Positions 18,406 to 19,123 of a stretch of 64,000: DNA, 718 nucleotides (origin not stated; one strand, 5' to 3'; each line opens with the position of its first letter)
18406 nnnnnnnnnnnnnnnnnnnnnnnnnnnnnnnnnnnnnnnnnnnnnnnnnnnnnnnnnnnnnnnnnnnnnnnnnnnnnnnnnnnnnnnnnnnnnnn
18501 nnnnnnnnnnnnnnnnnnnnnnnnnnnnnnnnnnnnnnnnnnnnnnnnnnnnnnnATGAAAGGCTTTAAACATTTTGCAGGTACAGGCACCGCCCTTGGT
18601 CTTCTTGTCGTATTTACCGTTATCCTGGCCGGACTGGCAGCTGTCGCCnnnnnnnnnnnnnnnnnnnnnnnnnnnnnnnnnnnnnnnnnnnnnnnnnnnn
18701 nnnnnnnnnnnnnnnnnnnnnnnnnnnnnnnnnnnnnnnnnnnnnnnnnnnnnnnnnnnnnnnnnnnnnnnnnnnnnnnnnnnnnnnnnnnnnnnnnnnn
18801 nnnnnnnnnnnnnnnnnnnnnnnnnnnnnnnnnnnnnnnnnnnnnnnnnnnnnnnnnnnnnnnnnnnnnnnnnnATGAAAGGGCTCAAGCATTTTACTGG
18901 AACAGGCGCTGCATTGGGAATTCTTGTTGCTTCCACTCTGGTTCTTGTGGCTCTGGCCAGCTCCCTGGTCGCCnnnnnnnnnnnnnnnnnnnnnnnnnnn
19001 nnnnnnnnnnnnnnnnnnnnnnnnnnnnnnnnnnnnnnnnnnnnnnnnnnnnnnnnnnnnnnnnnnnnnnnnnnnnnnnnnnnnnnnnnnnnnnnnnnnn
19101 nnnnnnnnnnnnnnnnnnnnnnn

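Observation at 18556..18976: Three tandem, unannotated 31-33-codon hydrophobic peptide genes under apparent purifying selection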

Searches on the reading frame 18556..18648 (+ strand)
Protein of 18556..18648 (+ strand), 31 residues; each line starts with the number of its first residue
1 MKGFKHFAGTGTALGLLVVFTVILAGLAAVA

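Call 6: search_protein_families(library=ncbifam, proteins=[window:18556-18648:+], max_evalue=10)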
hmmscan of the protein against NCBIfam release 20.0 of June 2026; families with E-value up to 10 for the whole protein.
seq(31 aa): 0 families

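Call 7: search_protein_families(library=pfam, proteins=[window:18556-18648:+], max_evalue=10)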
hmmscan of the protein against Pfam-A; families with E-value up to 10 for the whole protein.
seq(31 aa): 0 families

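Call 20: search_protein_representatives(alignment_id=A1)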
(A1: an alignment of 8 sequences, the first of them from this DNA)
Query: 8 sequences, 31 profile positions. Proteins with E-value up to 0.001 (for the whole library): 3; up to 1e-10: 2; up to 1e-30: 0. The best 3 are listed.
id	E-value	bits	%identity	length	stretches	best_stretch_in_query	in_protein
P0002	2.8e-15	71.9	-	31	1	1-31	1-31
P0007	1.4e-12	63.2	-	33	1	1-31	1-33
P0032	1.6e-08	50.2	-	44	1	1-29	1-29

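Call 22: find_encoding_contigs(protein=P0032, flank=6000, max_places=10)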
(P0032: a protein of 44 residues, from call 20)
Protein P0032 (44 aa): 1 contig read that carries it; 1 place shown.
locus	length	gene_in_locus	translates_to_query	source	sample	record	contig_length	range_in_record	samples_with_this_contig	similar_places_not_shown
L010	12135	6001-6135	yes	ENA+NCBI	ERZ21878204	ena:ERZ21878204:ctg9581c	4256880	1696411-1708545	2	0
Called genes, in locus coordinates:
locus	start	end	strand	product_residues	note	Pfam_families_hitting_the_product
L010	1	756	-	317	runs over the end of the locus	PF13409:GST_N_2, PF13410:GST_C_2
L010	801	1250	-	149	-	PF07681:DoxX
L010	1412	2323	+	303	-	PF00126:HTH_1, PF03466:LysR_substrate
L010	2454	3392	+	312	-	PF07670:Gate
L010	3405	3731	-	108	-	-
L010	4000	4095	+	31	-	-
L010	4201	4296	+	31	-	-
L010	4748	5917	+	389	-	PF14294:DUF4372, PF01609:DDE_Tnp_1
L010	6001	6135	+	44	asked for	-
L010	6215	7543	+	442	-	PF00665:rve (weak), PF22483:Mu-transpos_C_2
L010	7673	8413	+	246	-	PF01695:IstB_IS21, PF00308:Bac_DnaA (weak)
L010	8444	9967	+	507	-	PF00916:Sulfate_transp, PF01740:STAS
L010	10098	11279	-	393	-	PF05150:Legionella_OMP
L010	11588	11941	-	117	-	-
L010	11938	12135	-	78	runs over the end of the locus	PF06794:UPF0270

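Call 31: find_encoding_contigs(protein=P0013, flank=5000, max_places=4)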
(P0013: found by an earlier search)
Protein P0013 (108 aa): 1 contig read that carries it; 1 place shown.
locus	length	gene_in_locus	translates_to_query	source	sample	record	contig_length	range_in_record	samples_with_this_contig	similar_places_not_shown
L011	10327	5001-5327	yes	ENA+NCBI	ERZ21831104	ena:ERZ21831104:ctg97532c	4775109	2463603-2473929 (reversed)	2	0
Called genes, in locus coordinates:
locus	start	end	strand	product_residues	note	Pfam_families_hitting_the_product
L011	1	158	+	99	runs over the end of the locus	-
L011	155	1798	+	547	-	PF00122:E1-E2_ATPase, PF00702:Hydrolase, PF08282:Hydrolase_3 (faint)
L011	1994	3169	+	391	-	-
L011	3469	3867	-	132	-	PF14537:Cytochrom_c3_2 (faint)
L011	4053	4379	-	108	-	-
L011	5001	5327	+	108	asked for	-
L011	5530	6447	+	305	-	-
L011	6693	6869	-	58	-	-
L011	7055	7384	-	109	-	-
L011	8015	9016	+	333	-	PF20030:bpMoxR, PF07726:AAA_3, PF07728:AAA_5, PF17863:AAA_lid_2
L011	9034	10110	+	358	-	PF01882:DUF58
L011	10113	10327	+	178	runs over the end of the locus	PF14316:DUF4381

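Call 32: find_encoding_contigs(protein=P0024, flank=5000, max_places=4)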
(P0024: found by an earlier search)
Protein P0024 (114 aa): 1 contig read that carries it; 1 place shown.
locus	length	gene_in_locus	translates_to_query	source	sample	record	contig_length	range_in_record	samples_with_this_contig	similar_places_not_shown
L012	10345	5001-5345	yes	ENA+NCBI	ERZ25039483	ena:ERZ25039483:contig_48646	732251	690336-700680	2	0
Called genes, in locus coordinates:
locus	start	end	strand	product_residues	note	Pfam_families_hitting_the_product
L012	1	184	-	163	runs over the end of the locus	PF14082:SduA_C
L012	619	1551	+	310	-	-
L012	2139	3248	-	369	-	PF01548:DEDD_Tnp_IS110, PF02371:Transposase_20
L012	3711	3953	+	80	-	PF04014:MazE_antitoxin (weak)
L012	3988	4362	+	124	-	PF01850:PIN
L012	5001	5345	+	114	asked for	-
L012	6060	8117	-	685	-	PF00672:HAMP, PF00015:MCPsignal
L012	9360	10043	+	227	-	PF01609:DDE_Tnp_1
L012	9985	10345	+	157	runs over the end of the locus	PF01609:DDE_Tnp_1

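Call 33: find_encoding_contigs(protein=P0023, flank=5000, max_places=4)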
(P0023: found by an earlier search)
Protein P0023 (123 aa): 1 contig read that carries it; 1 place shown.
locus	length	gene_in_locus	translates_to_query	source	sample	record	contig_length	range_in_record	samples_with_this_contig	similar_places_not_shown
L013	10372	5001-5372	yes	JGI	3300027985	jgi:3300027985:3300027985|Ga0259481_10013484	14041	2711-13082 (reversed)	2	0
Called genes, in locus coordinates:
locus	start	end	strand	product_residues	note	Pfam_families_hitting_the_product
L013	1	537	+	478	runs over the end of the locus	PF00108:Thiolase_N (faint), PF22691:Thiolase_C_1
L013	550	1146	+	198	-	-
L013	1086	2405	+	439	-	PF02771:Acyl-CoA_dh_N, PF02770:Acyl-CoA_dh_M, PF00441:Acyl-CoA_dh_1, PF08028:Acyl-CoA_dh_2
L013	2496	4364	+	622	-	PF01855:POR_N (weak), PF02775:TPP_enzyme_C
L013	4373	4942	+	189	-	PF01558:POR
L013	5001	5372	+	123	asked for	-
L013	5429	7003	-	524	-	PF06028:DUF915 (faint), PF07819:PGAP1 (faint), PF02450:LCAT (weak)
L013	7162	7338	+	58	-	-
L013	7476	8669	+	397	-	PF25917:BSH_RND, PF25876:HH_MFP_RND, PF25944:Beta-barrel_RND, PF25954:Beta-barrel_RND_2 (weak), PF25967:RND-MFP_C, PF25989:YknX_C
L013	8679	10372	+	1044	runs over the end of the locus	PF00873:ACR_tran, PF03176:MMPL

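Call 49: search_protein_families(library=padloc, proteins=[window:18556-18648:+], max_evalue=1)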
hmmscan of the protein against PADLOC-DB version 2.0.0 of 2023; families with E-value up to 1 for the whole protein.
seq(31 aa): 0 families

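Call 50: search_dna_similar(query=window:18556-18648:+, collection=plasmids, mode=protein, max_evalue=10, max_rows=10)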
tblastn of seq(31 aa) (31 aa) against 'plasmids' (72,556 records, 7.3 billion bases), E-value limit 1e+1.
No match.

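Call 51: search_dna_similar(query=window:18556-18648:+, collection=phages, mode=protein, max_evalue=10, max_rows=10)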
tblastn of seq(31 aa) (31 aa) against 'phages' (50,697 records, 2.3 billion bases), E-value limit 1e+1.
No match.

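Call 52: search_protein_families(library=phrogs, proteins=[window:18556-18648:+], max_evalue=1)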
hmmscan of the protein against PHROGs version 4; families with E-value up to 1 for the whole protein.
seq(31 aa): 0 families

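Call 58: find_encoding_contigs(protein=P0002, flank=3000, max_places=4)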
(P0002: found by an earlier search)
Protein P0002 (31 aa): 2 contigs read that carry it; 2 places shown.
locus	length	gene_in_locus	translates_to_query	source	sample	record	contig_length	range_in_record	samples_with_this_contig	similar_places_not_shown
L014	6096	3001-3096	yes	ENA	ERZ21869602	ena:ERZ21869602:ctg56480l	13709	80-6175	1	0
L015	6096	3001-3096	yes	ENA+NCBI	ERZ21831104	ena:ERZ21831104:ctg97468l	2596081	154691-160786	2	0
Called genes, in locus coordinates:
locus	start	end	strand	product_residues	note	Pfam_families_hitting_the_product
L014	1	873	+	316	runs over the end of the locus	?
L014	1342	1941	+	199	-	PF07670:Gate (faint)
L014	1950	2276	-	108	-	-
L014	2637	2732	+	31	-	-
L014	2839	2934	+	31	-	-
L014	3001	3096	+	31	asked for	-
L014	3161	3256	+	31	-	-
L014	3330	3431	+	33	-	-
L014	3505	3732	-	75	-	-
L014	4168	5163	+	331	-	PF00916:Sulfate_transp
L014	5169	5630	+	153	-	-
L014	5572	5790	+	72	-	-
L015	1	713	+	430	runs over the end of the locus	-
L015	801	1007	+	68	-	-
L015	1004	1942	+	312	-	PF07670:Gate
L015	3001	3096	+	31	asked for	-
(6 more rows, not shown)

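Call 59: find_encoding_contigs(protein=P0001, flank=3000, max_places=8)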
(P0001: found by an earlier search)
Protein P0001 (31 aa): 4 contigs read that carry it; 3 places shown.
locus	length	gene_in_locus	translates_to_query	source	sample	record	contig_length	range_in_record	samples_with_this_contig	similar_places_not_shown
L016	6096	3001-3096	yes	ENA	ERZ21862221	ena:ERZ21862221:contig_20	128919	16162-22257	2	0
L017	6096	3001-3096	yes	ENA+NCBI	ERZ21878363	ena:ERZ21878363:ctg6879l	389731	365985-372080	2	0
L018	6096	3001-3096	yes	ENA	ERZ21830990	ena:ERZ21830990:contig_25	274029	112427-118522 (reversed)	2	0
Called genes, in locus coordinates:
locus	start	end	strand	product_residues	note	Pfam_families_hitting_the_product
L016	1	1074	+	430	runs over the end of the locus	PF00672:HAMP (weak), PF00015:MCPsignal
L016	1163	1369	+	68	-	-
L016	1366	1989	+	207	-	PF07670:Gate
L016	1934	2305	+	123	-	-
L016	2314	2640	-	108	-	-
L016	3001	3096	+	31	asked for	-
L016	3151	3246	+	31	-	-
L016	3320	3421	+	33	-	-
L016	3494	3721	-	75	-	-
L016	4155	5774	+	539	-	PF00916:Sulfate_transp, PF01740:STAS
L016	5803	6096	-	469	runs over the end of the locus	-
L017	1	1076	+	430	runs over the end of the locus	-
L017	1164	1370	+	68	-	-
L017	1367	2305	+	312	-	PF07670:Gate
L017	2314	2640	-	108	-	-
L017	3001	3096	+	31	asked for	-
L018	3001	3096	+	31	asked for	-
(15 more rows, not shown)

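Call 69: search_solved_structures(query=A1, max_evalue=10)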
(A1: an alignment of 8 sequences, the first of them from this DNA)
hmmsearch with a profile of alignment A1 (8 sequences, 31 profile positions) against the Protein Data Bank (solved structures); distinct sequences matched with E-value up to 10: 0.

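Call 77: predict_structure(alignment_id=A1)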
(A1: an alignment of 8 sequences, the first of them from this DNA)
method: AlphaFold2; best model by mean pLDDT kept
length: 31 residues; sequences in the alignment: 8
mean_pLDDT: 86.8   pTM: 0.43
mean pLDDT of the five models: 86.8, 86.3, 85.8, 83.3, 79.5
residues with pLDDT >= 90: 18; 70-90: 10; 50-70: 3; < 50: 0
segments of 3 or more residues with pLDDT < 50: none
pLDDT, mean of each block of 10 residues (from residue 1): 74 95 93 70
secondary structure, 60 per line:
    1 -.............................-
elements in order: H2-30

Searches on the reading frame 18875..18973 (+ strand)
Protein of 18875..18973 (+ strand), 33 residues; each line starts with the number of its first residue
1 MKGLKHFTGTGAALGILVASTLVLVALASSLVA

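Call 6: search_protein_families(library=ncbifam, proteins=[window:18875-18973:+], max_evalue=10)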
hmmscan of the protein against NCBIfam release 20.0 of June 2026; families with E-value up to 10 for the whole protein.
seq(33 aa): 0 families

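Call 7: search_protein_families(library=pfam, proteins=[window:18875-18973:+], max_evalue=10)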
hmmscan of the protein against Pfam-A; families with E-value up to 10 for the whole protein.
seq(33 aa): 0 families

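Call 12: find_encoding_contigs(protein=window:18875-18973:+, flank=4000, max_places=10)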
Protein seq(33 aa) (33 aa): 6 contigs read that carry it; 5 places shown.
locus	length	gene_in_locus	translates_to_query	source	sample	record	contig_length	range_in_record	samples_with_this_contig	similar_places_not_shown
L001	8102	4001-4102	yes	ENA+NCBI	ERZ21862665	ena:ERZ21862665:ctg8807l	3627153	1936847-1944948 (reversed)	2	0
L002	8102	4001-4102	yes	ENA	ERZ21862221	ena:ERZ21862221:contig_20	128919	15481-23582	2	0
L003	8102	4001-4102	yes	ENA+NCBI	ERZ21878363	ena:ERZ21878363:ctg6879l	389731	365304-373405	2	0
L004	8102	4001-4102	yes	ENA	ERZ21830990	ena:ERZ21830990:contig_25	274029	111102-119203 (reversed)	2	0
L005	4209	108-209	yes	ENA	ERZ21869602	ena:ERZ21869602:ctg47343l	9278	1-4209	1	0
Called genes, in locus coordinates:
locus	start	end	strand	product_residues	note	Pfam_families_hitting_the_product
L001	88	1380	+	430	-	-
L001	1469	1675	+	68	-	-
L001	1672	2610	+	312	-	PF07670:Gate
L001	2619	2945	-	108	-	-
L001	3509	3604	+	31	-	-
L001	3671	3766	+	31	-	-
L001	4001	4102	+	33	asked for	-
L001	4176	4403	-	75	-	-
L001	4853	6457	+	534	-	PF00916:Sulfate_transp, PF01740:STAS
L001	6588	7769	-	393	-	PF05150:Legionella_OMP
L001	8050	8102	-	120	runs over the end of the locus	-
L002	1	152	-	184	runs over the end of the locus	PF07963:N_methyl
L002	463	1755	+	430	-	PF00672:HAMP (weak), PF00015:MCPsignal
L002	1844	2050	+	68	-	-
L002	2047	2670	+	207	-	PF07670:Gate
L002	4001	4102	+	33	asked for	-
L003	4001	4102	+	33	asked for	-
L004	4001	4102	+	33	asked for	-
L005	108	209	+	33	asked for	-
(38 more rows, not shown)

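Call 49: search_protein_families(library=padloc, proteins=[window:18875-18973:+], max_evalue=1)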
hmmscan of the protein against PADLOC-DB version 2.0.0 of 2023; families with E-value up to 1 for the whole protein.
seq(33 aa): 0 families

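Call 52: search_protein_families(library=phrogs, proteins=[window:18875-18973:+], max_evalue=1)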
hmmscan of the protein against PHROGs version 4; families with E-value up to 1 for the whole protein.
seq(33 aa): 0 families
